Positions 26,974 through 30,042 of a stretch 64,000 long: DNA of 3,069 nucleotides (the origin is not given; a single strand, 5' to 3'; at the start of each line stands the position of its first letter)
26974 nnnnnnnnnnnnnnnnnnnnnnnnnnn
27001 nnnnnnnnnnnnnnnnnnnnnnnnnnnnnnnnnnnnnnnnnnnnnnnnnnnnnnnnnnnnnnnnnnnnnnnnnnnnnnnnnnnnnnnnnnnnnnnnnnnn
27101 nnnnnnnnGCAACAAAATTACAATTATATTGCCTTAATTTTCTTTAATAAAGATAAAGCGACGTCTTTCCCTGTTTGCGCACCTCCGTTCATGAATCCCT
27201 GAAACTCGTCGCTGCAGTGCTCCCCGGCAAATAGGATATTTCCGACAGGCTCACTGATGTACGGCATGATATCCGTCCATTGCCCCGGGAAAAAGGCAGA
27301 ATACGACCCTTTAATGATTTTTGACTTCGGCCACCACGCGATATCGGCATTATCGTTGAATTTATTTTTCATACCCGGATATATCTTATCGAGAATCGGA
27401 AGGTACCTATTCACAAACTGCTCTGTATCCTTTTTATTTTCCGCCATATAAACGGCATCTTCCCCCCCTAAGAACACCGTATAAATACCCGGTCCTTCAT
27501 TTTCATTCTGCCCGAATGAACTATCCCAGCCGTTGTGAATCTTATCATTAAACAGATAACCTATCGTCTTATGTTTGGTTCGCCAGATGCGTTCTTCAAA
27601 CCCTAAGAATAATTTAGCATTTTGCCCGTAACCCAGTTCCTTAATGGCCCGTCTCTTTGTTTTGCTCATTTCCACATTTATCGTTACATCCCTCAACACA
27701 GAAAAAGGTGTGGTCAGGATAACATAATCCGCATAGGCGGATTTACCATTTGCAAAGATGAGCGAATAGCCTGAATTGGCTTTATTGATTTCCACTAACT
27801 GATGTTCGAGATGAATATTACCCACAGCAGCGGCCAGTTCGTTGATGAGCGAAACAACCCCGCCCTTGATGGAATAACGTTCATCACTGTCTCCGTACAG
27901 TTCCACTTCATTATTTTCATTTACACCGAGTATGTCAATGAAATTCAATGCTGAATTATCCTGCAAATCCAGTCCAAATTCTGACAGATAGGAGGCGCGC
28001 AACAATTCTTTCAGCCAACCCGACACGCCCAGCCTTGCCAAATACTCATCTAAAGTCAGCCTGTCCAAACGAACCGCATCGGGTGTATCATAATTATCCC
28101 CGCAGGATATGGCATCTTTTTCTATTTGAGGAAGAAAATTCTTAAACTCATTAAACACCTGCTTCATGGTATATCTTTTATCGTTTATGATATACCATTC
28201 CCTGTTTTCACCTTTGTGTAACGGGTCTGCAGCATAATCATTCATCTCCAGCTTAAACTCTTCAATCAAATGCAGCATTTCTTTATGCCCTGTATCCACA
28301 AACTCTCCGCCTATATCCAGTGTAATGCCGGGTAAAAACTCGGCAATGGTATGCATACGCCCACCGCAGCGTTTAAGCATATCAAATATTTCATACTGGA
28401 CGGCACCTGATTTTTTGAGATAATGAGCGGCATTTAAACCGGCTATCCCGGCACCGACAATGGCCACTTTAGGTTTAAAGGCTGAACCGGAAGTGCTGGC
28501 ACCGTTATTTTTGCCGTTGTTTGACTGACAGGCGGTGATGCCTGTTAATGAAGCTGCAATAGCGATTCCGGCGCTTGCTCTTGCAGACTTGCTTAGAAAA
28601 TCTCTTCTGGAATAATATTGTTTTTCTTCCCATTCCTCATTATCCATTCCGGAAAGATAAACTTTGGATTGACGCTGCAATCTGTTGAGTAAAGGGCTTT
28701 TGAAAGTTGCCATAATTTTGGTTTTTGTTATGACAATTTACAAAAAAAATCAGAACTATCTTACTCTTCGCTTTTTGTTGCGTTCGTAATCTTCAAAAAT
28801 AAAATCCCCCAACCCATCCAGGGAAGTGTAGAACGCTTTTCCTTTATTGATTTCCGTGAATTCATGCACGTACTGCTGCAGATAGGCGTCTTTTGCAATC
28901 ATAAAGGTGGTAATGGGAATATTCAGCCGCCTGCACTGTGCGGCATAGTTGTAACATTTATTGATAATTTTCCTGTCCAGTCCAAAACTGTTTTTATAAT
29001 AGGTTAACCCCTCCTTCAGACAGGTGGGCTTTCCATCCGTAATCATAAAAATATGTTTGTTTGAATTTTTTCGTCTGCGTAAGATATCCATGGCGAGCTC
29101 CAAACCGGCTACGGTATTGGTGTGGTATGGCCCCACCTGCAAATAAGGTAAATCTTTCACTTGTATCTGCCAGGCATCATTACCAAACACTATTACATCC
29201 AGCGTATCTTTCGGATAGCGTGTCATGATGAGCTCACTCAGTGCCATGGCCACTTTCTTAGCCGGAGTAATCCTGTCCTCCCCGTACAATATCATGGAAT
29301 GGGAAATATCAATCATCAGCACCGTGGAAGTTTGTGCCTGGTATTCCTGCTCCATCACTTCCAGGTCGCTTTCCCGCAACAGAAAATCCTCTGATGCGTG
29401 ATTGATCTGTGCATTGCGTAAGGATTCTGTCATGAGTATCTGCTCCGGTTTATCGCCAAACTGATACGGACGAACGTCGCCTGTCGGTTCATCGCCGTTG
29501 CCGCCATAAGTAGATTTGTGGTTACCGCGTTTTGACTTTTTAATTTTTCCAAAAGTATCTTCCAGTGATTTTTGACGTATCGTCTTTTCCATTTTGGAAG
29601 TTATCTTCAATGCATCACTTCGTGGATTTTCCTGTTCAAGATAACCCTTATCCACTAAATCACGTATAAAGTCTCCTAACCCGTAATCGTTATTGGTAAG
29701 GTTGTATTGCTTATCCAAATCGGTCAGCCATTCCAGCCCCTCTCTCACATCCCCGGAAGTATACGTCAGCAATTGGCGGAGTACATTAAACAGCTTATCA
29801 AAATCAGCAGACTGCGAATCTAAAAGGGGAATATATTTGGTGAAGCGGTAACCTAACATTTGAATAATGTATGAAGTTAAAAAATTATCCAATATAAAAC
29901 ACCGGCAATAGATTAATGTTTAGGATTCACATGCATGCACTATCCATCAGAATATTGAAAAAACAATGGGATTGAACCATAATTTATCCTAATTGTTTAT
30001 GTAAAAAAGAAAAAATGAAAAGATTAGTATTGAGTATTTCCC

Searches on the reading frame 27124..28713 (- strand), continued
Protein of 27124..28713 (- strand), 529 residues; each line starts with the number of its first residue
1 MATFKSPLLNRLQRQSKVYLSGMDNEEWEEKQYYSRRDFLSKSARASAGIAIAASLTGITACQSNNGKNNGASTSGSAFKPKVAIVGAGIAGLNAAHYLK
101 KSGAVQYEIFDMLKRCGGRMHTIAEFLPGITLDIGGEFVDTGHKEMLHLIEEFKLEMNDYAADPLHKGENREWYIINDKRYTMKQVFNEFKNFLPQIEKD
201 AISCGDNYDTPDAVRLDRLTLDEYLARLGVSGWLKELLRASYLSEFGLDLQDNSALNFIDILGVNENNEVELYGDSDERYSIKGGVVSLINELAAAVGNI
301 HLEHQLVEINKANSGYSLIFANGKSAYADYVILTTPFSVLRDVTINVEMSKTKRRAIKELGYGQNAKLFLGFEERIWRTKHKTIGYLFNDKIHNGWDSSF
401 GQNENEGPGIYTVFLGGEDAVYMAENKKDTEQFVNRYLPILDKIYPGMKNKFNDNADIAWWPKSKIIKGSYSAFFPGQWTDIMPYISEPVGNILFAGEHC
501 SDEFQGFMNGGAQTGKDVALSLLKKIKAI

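Call 23: find_related_loci(query=A2, collection=metagenome_contigs, flank=8000)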
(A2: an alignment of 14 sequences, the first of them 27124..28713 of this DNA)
Query A2 (529 aa) in metagenome_contigs; peptide patterns used: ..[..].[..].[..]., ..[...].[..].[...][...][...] (x = any residue, [..] = any of these).
600 stretches matched a pattern (row limit reached: there are more); 520 encode a relative of the query (tblastn E <= 1e-3); the best 80 are kept; 80 distinct loci.
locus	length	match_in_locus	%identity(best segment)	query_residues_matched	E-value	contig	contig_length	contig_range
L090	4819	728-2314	74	1-529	0e+0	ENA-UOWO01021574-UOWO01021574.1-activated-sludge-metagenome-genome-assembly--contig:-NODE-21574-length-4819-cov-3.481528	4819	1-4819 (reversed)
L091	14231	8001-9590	68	1-528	0e+0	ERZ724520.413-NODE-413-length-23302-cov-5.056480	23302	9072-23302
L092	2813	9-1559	41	1-525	1e-120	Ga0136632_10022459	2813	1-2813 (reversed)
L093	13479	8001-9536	39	27-519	3e-114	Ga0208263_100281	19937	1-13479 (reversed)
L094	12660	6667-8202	39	5-526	4e-108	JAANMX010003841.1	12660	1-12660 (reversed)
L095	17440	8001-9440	37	28-525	1e-107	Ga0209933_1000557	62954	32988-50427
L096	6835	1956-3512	37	27-527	5e-107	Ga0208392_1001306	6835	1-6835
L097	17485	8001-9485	38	35-527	5e-106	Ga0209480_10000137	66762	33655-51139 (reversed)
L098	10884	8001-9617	37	5-526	1e-105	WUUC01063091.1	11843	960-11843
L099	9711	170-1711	38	5-524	5e-103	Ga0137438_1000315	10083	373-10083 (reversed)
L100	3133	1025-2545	37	1-526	4e-105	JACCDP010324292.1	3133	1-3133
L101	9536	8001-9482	38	27-527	6e-102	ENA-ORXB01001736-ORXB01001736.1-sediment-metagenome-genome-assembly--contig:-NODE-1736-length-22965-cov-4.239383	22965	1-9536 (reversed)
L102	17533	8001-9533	38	33-528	5e-102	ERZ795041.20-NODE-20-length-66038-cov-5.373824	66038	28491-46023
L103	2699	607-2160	39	6-526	7e-105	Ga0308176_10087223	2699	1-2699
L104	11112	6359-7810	38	35-526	2e-100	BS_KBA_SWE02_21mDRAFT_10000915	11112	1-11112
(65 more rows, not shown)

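Call 42: search_protein_families(library=padloc, proteins=[window:27124-28713:-], max_evalue=0.01)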
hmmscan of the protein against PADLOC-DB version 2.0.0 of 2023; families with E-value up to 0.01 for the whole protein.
window:27124-28713:- (529 aa): 1 family
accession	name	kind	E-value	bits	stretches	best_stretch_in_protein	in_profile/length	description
PDLC01086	C3a186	-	2.3e-17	61.3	1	82-471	2-349/384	"C-3?,4? desaturase"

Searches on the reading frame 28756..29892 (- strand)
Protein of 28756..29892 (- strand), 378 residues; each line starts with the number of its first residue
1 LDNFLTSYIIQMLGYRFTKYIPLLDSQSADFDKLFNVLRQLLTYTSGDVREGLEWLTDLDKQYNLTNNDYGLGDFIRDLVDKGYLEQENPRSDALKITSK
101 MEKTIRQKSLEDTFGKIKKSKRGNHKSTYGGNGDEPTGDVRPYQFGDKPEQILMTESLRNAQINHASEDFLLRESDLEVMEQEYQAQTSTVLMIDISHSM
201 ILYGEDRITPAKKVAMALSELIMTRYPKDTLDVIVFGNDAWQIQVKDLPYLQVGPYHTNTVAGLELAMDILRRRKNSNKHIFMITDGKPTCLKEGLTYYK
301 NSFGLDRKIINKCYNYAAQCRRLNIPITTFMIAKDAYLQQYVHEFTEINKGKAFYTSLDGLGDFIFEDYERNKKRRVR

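Call 3: search_protein_families(library=pfam, proteins=[window:28756-29892:-], max_evalue=0.01)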
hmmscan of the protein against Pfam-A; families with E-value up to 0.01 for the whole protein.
window:28756-29892:- (378 aa): 2 families
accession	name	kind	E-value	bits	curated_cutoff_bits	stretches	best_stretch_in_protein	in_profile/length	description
PF13519.12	VWA_2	-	2.9e-08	34.7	27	1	190-288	1-107/107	von Willebrand factor type A domain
PF00092.34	VWA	-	0.0023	18.6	23.8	0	257-354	78-159/174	von Willebrand factor type A domain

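Call 4: search_protein_families(library=ncbifam, proteins=[window:28756-29892:-], max_evalue=0.01)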
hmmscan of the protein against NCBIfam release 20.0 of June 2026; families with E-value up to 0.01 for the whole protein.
window:28756-29892:- (378 aa): 1 family
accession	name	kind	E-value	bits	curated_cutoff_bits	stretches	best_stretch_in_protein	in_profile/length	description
TIGR02442.1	Cob-chelat-sub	hypoth_equivalog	1.3e-06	27.2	779.45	1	90-290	377-584/641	putative cobaltochelatase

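Call 42: search_protein_families(library=padloc, proteins=[window:28756-29892:-], max_evalue=0.01)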
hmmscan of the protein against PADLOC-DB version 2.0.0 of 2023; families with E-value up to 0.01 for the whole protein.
window:28756-29892:- (378 aa): 1 family
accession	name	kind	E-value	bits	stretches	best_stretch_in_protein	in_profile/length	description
PDLC04839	PDC-S04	-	0.0022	15.7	1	305-348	67-110/205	-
